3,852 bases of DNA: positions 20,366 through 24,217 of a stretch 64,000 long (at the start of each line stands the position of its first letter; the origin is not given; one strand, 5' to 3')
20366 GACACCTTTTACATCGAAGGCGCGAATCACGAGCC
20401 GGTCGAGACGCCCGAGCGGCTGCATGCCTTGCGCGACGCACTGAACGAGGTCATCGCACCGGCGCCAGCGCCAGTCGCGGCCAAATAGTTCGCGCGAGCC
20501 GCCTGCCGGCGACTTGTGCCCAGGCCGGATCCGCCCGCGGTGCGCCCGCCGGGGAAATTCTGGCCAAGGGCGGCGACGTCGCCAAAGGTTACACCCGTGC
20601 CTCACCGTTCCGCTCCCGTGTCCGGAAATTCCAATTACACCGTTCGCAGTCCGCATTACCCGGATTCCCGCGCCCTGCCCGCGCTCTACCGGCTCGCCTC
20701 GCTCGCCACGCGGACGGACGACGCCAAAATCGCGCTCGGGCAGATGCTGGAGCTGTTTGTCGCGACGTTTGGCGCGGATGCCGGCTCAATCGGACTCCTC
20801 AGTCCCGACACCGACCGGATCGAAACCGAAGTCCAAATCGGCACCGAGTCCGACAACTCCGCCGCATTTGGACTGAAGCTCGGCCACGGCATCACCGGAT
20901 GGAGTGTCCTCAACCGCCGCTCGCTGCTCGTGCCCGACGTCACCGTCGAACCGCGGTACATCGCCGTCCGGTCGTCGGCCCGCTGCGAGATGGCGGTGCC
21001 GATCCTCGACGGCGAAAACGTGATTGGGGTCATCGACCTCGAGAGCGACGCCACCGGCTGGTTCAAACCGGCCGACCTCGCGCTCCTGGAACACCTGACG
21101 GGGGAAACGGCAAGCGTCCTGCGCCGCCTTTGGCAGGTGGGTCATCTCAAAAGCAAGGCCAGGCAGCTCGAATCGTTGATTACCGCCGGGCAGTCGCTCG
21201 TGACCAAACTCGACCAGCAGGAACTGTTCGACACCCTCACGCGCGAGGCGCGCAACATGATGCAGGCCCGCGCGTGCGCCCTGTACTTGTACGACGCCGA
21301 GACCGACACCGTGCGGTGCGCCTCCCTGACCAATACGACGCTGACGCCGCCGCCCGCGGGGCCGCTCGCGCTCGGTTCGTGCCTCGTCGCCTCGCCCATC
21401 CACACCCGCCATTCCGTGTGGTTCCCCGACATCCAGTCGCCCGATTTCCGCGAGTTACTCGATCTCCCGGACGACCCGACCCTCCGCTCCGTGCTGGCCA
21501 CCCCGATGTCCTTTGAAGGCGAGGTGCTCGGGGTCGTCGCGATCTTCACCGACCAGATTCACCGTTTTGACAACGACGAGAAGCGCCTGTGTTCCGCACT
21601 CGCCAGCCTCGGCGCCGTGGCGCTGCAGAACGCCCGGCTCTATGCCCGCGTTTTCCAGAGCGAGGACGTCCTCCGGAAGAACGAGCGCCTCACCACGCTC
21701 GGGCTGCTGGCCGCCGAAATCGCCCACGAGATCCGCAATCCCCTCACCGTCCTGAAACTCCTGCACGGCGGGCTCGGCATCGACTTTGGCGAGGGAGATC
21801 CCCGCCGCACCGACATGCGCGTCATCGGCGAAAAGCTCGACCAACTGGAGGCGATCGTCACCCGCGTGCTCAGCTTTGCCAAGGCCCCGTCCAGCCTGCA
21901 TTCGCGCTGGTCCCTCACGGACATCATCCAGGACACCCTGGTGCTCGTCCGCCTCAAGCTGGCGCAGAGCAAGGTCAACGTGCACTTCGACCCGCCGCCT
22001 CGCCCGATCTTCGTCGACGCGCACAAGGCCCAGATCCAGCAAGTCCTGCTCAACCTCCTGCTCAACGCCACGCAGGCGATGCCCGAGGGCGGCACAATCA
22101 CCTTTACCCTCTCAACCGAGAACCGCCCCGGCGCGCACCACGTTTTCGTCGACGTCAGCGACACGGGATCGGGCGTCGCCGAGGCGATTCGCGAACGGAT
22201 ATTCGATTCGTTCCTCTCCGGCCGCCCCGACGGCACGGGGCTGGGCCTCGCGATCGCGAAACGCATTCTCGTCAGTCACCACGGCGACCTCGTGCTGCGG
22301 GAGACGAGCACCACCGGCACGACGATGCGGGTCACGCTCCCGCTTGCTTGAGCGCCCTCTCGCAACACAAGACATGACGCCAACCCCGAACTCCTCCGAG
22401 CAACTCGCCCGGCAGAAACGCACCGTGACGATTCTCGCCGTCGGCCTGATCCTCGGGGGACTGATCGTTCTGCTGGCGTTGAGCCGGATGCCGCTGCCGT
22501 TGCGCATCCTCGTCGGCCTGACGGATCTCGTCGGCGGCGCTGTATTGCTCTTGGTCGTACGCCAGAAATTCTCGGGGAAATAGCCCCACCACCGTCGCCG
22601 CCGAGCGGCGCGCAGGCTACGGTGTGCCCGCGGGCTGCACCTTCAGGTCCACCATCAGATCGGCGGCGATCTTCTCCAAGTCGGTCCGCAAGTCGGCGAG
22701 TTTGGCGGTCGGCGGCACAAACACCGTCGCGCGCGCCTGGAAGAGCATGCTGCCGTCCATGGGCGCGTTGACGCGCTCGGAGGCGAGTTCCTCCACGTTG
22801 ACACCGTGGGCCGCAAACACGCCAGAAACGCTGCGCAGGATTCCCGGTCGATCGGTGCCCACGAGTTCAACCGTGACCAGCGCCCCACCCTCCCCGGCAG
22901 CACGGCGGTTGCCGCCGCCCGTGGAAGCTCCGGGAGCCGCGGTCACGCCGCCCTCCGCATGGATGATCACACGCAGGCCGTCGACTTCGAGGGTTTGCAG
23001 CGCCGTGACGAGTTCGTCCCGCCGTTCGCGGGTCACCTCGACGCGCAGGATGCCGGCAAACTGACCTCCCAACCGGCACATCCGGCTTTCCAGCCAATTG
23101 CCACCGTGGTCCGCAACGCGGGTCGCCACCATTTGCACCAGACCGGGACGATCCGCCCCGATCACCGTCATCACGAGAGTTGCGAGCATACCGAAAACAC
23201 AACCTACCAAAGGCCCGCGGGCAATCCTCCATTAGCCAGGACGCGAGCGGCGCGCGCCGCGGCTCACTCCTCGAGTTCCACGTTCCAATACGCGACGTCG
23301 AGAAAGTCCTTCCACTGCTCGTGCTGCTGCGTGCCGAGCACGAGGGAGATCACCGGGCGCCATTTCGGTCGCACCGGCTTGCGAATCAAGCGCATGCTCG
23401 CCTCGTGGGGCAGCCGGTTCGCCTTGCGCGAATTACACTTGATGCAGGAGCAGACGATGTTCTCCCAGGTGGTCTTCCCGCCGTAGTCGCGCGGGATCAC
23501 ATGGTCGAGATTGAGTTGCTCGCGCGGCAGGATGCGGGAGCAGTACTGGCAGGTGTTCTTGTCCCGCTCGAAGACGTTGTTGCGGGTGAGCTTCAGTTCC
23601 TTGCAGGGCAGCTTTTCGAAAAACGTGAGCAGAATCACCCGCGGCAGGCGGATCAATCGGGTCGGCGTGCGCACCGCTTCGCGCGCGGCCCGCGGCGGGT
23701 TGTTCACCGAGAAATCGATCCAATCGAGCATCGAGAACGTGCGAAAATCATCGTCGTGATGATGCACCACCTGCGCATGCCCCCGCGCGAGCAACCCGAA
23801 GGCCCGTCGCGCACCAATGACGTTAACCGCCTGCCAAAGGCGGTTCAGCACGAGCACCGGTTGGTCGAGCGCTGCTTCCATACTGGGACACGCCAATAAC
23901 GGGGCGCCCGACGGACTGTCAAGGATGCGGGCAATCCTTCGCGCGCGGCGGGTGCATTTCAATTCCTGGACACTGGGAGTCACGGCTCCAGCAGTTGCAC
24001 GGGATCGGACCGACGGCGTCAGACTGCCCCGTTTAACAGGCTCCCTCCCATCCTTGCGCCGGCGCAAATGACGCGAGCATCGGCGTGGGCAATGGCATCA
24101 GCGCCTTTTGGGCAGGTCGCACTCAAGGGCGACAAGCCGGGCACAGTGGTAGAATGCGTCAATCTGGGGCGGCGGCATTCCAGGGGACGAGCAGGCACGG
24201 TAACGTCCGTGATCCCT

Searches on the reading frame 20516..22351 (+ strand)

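Call 8: search_protein_families(library=pfam, proteins=[window:20516-22351:+], max_evalue=0.001)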
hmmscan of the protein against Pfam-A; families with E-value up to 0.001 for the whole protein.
window:20516-22351:+ (611 aa): 6 families
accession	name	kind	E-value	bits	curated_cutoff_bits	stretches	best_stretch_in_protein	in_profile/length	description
PF13185.12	GAF_2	-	3.7e-31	108.6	28.6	2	232-371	2-136/136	GAF domain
PF01590.32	GAF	-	6.2e-26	91.9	22.4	2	235-370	3-133/133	GAF domain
PF02518.31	HATPase_c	-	2.9e-22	79.6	26.4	1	505-610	4-109/111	Histidine kinase-, DNA gyrase B-, and HSP90-like ATPase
PF13492.12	GAF_3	-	8.6e-19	68.7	27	2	233-372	1-129/129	GAF domain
PF00512.31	HisKA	-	3.5e-08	33.8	26.9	1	396-457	3-63/66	His Kinase A (phospho-acceptor) domain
PF10090.15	HPTransfase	-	0.00022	21.4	22.9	1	503-537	28-62/123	Histidine phosphotransferase C-terminal domain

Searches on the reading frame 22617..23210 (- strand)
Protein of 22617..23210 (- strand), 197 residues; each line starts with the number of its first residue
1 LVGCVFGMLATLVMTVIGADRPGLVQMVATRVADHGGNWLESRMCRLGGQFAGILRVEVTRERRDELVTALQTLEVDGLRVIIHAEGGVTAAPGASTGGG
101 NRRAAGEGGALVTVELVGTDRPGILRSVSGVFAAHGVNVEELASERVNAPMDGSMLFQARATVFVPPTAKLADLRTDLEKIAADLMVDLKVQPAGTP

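Call 81: search_protein_families(library=pfam, proteins=[window:22617-23210:-], max_evalue=0.01)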
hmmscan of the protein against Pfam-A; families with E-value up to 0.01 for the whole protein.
window:22617-23210:- (197 aa): 4 families
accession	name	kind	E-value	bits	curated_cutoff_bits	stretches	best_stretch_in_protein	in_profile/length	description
PF13740.12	ACT_6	-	6.6e-22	77.7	23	2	11-73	2-64/76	ACT domain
PF01842.31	ACT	-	3.5e-10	39.9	27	1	113-150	2-39/66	ACT domain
PF13291.12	ACT_4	-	3.7e-10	40.8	27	1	112-181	7-72/80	ACT domain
PF22629.2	ACT_AHAS_ss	-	6.8e-08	33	27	1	117-156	4-43/67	AHAS small subunit-like ACT domain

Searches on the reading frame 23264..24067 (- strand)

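Call 8: search_protein_families(library=pfam, proteins=[window:23264-24067:-], max_evalue=0.001)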
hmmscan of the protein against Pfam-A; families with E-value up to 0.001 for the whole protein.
window:23264-24067:- (267 aa): 2 families
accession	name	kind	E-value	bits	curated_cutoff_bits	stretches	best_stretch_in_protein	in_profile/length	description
PF14279.12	HNH_5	-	2.2e-15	56.8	27.5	1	173-227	1-55/56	HNH endonuclease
PF01844.29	HNH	-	9.3e-12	45.4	21.4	1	173-218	1-47/47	HNH endonuclease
